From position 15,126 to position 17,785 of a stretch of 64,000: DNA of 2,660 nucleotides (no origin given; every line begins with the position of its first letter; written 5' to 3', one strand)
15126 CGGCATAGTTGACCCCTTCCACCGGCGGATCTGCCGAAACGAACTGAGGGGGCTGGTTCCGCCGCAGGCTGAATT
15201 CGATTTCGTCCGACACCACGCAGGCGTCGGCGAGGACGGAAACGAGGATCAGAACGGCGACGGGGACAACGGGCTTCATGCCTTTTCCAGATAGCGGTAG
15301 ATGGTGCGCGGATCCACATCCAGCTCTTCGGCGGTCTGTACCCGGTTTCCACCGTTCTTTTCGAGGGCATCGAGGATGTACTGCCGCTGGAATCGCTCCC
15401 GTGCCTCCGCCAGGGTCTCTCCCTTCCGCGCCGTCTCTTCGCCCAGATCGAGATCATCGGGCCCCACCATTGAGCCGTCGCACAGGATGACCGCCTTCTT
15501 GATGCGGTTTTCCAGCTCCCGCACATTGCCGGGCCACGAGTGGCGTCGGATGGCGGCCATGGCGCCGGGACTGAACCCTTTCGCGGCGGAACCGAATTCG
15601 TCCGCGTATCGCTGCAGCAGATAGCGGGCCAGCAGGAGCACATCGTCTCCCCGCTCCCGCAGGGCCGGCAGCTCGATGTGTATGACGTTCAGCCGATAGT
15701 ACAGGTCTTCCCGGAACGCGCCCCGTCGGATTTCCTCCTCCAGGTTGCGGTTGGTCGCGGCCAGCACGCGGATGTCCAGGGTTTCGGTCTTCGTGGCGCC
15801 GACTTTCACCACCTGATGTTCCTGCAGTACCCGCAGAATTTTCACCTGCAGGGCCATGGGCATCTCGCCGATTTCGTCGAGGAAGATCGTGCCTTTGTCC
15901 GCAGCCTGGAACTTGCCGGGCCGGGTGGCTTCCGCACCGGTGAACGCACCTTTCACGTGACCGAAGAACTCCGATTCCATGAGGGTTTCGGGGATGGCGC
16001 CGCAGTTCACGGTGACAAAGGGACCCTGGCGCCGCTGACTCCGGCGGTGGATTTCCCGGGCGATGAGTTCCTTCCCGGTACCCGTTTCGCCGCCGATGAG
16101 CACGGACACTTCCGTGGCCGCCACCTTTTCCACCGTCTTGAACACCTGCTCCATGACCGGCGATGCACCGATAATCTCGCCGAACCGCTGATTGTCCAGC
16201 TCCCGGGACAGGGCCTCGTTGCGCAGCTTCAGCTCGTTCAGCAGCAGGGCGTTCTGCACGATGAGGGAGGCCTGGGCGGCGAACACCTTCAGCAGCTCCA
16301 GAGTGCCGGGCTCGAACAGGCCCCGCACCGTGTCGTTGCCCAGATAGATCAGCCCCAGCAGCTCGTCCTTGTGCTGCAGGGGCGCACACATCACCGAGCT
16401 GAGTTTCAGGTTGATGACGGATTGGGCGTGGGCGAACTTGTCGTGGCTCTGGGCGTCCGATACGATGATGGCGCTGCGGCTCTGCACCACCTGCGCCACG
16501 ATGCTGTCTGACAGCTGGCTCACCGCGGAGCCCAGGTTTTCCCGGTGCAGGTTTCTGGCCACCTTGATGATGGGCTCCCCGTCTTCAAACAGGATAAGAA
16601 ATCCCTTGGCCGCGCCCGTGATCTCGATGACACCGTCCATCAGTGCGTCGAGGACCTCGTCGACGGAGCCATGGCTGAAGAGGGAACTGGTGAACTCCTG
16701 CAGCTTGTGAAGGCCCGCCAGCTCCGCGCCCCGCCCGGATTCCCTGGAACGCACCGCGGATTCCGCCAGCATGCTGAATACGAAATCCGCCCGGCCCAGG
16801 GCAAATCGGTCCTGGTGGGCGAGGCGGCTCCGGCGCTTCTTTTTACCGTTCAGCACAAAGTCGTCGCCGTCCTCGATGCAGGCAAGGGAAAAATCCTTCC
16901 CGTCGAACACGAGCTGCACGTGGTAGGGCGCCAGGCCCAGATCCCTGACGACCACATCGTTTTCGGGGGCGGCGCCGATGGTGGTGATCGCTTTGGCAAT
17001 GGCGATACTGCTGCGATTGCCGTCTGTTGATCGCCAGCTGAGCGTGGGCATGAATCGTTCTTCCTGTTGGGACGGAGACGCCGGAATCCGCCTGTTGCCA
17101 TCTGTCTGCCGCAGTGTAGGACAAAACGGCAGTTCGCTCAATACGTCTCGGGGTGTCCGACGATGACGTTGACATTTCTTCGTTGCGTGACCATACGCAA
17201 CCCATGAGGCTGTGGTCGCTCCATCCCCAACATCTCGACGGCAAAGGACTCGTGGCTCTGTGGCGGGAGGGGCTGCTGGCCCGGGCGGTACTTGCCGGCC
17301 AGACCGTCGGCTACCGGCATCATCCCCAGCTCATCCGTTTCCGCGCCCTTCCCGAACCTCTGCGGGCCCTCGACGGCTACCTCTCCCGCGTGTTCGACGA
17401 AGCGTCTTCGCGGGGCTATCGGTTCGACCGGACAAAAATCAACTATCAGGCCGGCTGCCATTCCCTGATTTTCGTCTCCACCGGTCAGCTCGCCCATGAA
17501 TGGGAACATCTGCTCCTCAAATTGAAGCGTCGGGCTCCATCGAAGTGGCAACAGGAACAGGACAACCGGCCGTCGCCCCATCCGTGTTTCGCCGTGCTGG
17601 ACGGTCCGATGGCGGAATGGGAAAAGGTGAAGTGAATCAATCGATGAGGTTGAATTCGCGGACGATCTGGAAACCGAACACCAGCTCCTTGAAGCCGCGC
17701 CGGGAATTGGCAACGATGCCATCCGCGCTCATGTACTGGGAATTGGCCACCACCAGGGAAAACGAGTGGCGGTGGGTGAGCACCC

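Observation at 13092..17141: FHA-GAF sigma-54 activator translationally coupled to two lipoprotein genes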

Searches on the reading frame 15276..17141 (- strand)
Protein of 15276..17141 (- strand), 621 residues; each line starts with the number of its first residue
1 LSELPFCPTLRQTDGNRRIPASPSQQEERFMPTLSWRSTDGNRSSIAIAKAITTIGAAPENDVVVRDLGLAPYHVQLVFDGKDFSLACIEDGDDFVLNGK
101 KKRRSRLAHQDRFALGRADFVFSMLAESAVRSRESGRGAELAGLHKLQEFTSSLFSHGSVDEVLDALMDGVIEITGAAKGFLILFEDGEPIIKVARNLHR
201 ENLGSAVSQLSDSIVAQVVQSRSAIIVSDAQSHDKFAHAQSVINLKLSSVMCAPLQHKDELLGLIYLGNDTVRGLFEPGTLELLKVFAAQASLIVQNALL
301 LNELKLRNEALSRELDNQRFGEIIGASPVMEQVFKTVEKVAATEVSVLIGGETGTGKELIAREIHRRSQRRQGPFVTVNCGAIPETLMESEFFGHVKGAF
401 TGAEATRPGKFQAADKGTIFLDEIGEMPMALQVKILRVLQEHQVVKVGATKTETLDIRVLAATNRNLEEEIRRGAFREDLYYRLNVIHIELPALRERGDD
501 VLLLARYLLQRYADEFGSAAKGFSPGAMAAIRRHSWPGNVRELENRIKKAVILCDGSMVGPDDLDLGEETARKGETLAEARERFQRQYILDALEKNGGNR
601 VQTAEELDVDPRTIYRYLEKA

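Call 3: search_protein_families(library=pfam, proteins=[window:15276-17141:-], max_evalue=0.01)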
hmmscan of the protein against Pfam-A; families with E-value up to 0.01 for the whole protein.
window:15276-17141:- (621 aa): 19 families
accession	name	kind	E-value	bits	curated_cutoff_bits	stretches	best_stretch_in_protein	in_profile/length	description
PF00158.32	Sigma54_activat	-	2e-73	246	20.2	1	323-490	1-168/168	Sigma-54 interaction domain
PF25601.1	AAA_lid_14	-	2.8e-23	82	27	1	495-566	1-72/87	AAA+ ATPase lid domain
PF14532.12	Sigma54_activ_2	-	1e-18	68.3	25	1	324-494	1-138/138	Sigma-54 interaction domain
PF13185.12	GAF_2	-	5.4e-15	56.2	28.6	1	159-296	3-136/136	GAF domain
PF01590.32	GAF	-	5.3e-14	53.3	22.4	1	160-293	2-131/133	GAF domain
PF13492.12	GAF_3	-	1.6e-12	48.4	27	1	159-297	1-129/129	GAF domain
PF02954.25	HTH_8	-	3.4e-10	39.9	22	1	581-619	2-40/42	Bacterial regulatory protein, Fis family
PF16697.10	Yop-YscD_cpl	-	8.4e-10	39.2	33.2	1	50-123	16-91/94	Inner membrane component of T3SS, cytoplasmic domain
PF07728.20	AAA_5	-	1e-06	29.2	22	1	347-466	2-124/139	AAA domain (dynein-related subfamily)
PF00004.35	AAA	-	2.8e-05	25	21.2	1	347-481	1-128/131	ATPase family associated with various cellular activities (AAA)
PF01078.27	Mg_chelatase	-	0.00011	22.1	20.3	0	402-450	93-140/207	Magnesium chelatase, subunit ChlI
PF00498.31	FHA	-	0.00016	22.4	20.7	1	53-116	1-67/67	FHA domain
PF13191.12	AAA_16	-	0.00034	21.6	32.6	1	329-411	8-94/167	AAA ATPase domain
PF00493.29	MCM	-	0.0015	18.1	23.3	1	342-464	55-172/224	MCM P-loop domain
PF13384.12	HTH_23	-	0.0021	18.2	24.6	0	585-618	6-38/50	Homeodomain-like domain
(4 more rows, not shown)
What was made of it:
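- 16773..16994 (-): FHA-like (YscD-type) N-terminal domain that lacks the canonical pThr-binding residues (IGA for IGR at 16956-16979; LAPYH for SxxH at 16920-16934). Pfam Yop-YscD_cpl 39.2 bits, FHA 22.4 bits (call 3).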

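Call 28: search_protein_families(library=ncbifam, proteins=[window:15276-17051:-], max_evalue=1)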
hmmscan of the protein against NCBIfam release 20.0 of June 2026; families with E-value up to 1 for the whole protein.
window:15276-17051:- (591 aa): 37 families (the best 25 are shown)
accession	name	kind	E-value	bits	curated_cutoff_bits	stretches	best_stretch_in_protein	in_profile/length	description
TIGR02915.1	PEP_resp_reg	equivalog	6.9e-113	377.8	502.6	1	261-590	109-441/445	PEP-CTERM-box response regulator transcription factor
NF003451.0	PRK05022.1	equivalog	1.3e-111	373.9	476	1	168-586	60-503/512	nitric oxide reductase transcriptional regulator NorR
TIGR01817.1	nifA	equivalog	3e-109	366.2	528.85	1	114-542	4-446/534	nif-specific transcriptional activator NifA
NF008469.0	PRK11361.1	equivalog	4.7e-106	355.2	714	1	261-585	112-448/461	acetoacetate metabolism transcriptional regulator AtoC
NF041552.1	TF_PrdR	equivalog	8.5e-101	338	795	1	275-589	252-574/577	sigma-54 dependent transcriptional regulator PrdR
NF050807.1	TransRegFlbDCaul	equivalog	3e-97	326.3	750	1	292-583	119-430/454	sigma-54-dependent transcriptional regulator FlbD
NF038308.1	RNA_repair_RtcR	equivalog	5.8e-97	325.7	650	1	272-565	161-462/530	RNA repair transcriptional activator RtcR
TIGR01818.1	ntrC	equivalog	2.1e-96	323.5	558.6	1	264-535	109-378/463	nitrogen regulation protein NR(I)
NF011695.0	PRK15115.1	equivalog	1.3e-89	301.1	763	1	285-575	129-420/445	two-component system response regulator GlrR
TIGR02329.1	propionate_PrpR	equivalog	1.9e-89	300.7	499.2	1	213-589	146-525/526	propionate catabolism operon regulatory protein PrpR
NF041946.1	LuxO_transreg_Vib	equivalog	2.6e-88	296.8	800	2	259-530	101-372/463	quorum-sensing sigma-54 dependent transcriptional regulator LuxO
NF007689.0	PRK10365.1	equivalog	7.4e-88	295.2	760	1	287-585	136-436/441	sigma-54-dependent response regulator transcription factor ZraR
NF011958.0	PRK15429.1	equivalog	3.1e-86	290.5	830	1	183-546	260-631/692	formate hydrogenlyase transcriptional activator FlhA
NF011953.0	PRK15424.1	equivalog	5.8e-82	276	703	1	267-590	191-533/538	propionate catabolism operon regulatory protein PrpR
NF008176.1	PRK10923.1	equivalog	1.3e-81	274.6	620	1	287-535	134-382/469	nitrogen regulation protein NR(I)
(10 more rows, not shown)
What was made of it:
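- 15276..17051 (-): Sigma-54 enhancer-binding protein gene (591 aa): degenerate FHA-like, GAF, AAA+, lid and Fis-type HTH domains. Pfam, call 3; NCBIfam sigma-54 activator models all fall below their equivalog cutoffs, call 28.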

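Call 75: list_cluster_members(proteins=[P0002, window:15276-17051:-, P0001])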
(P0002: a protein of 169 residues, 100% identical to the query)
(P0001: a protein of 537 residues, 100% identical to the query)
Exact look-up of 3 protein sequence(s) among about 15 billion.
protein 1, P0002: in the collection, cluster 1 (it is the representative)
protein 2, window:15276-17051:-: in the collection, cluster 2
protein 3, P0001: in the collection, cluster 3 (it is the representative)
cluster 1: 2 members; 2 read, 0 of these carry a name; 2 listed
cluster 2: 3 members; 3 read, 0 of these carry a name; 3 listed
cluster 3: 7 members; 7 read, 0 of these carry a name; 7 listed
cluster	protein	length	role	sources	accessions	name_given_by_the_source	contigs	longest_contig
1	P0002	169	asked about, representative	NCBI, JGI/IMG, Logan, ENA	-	-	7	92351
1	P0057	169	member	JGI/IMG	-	-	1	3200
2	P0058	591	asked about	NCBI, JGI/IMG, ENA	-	-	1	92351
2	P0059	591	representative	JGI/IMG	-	-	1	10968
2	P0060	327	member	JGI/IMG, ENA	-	-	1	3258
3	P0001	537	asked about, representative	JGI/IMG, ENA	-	-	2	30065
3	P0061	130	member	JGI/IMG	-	-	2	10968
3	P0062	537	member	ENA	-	-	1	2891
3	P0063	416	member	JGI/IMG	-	-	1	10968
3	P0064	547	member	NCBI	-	-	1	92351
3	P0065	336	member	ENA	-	-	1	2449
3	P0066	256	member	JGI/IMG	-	-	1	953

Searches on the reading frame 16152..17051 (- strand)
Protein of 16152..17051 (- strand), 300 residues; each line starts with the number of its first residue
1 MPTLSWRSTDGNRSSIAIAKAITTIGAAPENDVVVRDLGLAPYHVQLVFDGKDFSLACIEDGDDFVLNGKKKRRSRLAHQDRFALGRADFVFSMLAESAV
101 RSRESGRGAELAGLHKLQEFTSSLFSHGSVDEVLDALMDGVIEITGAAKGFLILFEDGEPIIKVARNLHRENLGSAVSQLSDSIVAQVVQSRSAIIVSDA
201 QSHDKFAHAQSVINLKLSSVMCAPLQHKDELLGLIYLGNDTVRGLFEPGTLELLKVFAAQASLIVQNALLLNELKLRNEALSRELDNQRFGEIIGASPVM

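Call 56: find_related_loci(query=A8, collection=metagenome_contigs, flank=6000)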
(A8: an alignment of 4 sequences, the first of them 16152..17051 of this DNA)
Query A8 (300 aa) in metagenome_contigs; peptide patterns used: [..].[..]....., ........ (x = any residue, [..] = any of these).
261 stretches matched a pattern; 27 encode a relative of the query (tblastn E <= 1e-3); 27 distinct loci.
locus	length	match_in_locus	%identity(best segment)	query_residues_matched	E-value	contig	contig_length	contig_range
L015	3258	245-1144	100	1-300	0e+0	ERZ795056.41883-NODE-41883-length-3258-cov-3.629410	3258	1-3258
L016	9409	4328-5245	48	1-300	4e-91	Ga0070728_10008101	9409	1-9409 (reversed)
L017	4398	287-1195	49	1-298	3e-90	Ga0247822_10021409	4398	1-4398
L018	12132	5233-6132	48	1-300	2e-89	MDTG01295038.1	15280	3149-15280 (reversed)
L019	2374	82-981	48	1-298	1e-90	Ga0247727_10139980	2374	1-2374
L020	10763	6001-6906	46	1-298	2e-82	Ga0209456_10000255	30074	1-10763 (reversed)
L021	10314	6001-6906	44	1-298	3e-82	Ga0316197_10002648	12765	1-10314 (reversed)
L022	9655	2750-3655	44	1-298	3e-82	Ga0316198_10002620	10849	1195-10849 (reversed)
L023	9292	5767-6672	48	1-298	8e-82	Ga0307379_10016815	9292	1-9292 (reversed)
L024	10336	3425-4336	44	1-300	2e-81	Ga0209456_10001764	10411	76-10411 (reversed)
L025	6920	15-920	45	1-298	1e-81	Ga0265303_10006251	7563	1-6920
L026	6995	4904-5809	45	1-298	7e-81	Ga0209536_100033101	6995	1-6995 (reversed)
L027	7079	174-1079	44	1-298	2e-80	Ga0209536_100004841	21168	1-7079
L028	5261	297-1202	44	1-298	2e-80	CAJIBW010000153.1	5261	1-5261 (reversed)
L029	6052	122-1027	44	1-298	1e-80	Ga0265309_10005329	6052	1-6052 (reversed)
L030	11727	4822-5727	46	1-300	2e-80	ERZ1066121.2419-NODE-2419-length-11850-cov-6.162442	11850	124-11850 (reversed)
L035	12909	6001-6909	42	1-298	5e-64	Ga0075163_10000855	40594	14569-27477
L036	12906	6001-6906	45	1-298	1e-76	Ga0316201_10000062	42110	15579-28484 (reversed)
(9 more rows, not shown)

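Call 85: search_protein_families(library=pfam, proteins=[L036:10135-11886:-, L035:10251-11822:-, L030:9929-11551:-, L036:3339-4613:+, L036:4610-5323:-, L020:1545-2915:+, L020:5013-5489:+, L036:351-1841:-, L035:3972-6008:+, L024:9757-10335:+], max_evalue=0.001)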
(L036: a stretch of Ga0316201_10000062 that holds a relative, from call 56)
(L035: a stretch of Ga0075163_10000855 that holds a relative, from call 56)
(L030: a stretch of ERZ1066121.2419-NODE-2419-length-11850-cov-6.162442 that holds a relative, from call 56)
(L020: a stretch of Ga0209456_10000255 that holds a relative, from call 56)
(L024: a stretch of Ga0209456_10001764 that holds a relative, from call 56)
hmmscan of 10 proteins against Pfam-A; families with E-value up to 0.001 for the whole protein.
L036:10135-11886:- (583 aa): 2 families
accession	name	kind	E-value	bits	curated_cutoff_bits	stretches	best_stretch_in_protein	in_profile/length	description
PF00795.27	CN_hydrolase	-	3.4e-20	72.9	23.2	1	305-539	2-238/256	Carbon-nitrogen hydrolase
PF20154.4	LNT_N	-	6.4e-18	65.9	27.1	1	94-252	2-158/159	Apolipoprotein N-acyltransferase N-terminal domain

L035:10251-11822:- (523 aa): 2 families
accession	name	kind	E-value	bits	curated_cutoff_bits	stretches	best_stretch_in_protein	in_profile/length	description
PF20154.4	LNT_N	-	8.2e-26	91.5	27.1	1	25-184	2-159/159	Apolipoprotein N-acyltransferase N-terminal domain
PF00795.27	CN_hydrolase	-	4.9e-20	72.4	23.2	1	236-472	2-240/256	Carbon-nitrogen hydrolase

L030:9929-11551:- (540 aa): 2 families
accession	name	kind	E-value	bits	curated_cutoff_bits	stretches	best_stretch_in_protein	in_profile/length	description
PF20154.4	LNT_N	-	2.8e-25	89.8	27.1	1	51-207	2-159/159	Apolipoprotein N-acyltransferase N-terminal domain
PF00795.27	CN_hydrolase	-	1.1e-22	81.1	23.2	1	261-504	1-246/256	Carbon-nitrogen hydrolase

L036:3339-4613:+ (424 aa): 2 families
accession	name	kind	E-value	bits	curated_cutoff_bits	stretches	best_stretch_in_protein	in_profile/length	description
PF05193.26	Peptidase_M16_C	-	9.2e-17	61.9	23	1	156-331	2-179/181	Peptidase M16 inactive domain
PF00675.25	Peptidase_M16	-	2.4e-10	40.9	22.3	1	11-115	10-114/149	Insulinase (Peptidase family M16)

L036:4610-5323:- (237 aa): 1 family
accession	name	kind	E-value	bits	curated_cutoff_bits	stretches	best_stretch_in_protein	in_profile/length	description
PF07238.19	PilZ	-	1.4e-14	54.7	22.5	1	9-108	1-100/102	PilZ domain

L020:1545-2915:+ (456 aa): 2 families
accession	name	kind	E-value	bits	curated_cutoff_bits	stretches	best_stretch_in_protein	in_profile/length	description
PF05193.26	Peptidase_M16_C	-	3.9e-32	112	23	1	209-387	2-181/181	Peptidase M16 inactive domain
PF00675.25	Peptidase_M16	-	1.6e-19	70.7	22.3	1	55-199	2-145/149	Insulinase (Peptidase family M16)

L020:5013-5489:+ (158 aa): 1 family
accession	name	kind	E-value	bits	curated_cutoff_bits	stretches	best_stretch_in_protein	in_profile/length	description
PF00571.33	CBS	-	7.6e-23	81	24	2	84-138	1-56/57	CBS domain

L036:351-1841:- (496 aa): 2 families
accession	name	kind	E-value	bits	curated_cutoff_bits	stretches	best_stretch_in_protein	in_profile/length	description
PF00749.27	tRNA-synt_1c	-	3.4e-92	309.2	23.4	1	15-316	1-301/314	tRNA synthetases class I (E and Q), catalytic domain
PF19269.4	Anticodon_2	-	3e-31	109.1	23.6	1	360-483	11-139/141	Anticodon binding domain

L035:3972-6008:+ (678 aa): 0 families

L024:9757-10335:+ (193 aa): 0 families

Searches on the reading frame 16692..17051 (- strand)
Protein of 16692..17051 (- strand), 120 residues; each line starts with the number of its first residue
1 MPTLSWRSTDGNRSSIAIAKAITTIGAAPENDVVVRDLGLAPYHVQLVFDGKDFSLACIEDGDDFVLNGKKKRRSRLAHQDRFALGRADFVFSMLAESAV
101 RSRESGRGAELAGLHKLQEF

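Call 31: search_solved_structures(query=window:16692-17051:-, max_evalue=1, show_alignments=3)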
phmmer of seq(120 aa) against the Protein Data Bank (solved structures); distinct sequences matched with E-value up to 1: 9.
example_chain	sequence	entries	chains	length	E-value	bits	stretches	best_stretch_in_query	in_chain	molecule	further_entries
2kkl_A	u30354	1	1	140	0.026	17.8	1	15-92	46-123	Uncharacterized protein Mb1858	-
2kfu_A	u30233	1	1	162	0.028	17.6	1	15-92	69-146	Rv1827 pThr 22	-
6i2p_D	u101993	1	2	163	0.029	17.6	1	15-92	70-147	Glycogen accumulation regulator GarA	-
7rj3_A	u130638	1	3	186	0.041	17.1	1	15-92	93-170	Glycogen accumulation regulator GarA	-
6i2q_B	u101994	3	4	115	0.094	16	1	17-93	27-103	Glycogen accumulation regulator GarA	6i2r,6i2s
8p5r_G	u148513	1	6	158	0.14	15.4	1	17-93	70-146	Glycogen accumulation regulator GarA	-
3po8_A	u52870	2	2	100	0.15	15.3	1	8-94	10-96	Putative uncharacterized protein TB39.8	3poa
2lc1_A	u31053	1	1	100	0.18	15.1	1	8-93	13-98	Putative uncharacterized protein TB39.8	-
3hx1_A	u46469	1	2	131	0.25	14.6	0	10-64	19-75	Slr1951 protein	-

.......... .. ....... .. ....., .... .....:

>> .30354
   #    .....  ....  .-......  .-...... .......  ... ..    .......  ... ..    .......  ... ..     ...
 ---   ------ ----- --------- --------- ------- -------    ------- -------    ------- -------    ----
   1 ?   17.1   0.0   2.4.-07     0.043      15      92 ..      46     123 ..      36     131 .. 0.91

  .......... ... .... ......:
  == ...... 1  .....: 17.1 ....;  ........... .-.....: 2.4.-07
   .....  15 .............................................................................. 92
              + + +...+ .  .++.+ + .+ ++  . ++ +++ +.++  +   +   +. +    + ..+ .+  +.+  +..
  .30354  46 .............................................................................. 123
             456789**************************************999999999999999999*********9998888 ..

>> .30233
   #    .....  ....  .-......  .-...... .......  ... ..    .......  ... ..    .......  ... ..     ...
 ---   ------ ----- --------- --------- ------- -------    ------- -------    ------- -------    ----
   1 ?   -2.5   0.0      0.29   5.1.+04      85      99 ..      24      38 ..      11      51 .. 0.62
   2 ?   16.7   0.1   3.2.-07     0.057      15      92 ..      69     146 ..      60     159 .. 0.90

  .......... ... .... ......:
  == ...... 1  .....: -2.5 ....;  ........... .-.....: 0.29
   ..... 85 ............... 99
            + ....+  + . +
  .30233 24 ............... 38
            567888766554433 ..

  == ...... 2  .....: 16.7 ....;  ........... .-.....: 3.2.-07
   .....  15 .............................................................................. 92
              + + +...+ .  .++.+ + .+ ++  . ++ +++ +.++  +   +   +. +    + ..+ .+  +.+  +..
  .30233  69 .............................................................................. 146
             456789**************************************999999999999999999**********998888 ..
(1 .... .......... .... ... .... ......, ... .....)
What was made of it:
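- On FHA domain (phosphothreonine-recognition module): A weak PDB sequence match to GarA has E=0.026 (call 31).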

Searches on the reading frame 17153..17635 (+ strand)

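Call 3: search_protein_families(library=pfam, proteins=[window:17153-17635:+], max_evalue=0.01)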
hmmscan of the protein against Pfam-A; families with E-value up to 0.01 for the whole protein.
window:17153-17635:+ (160 aa): 1 family
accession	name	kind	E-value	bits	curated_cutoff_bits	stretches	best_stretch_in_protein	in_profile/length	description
PF03013.19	Pyr_excise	-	8.1e-20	71.4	23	1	18-96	1-80/81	Pyrimidine dimer DNA glycosylase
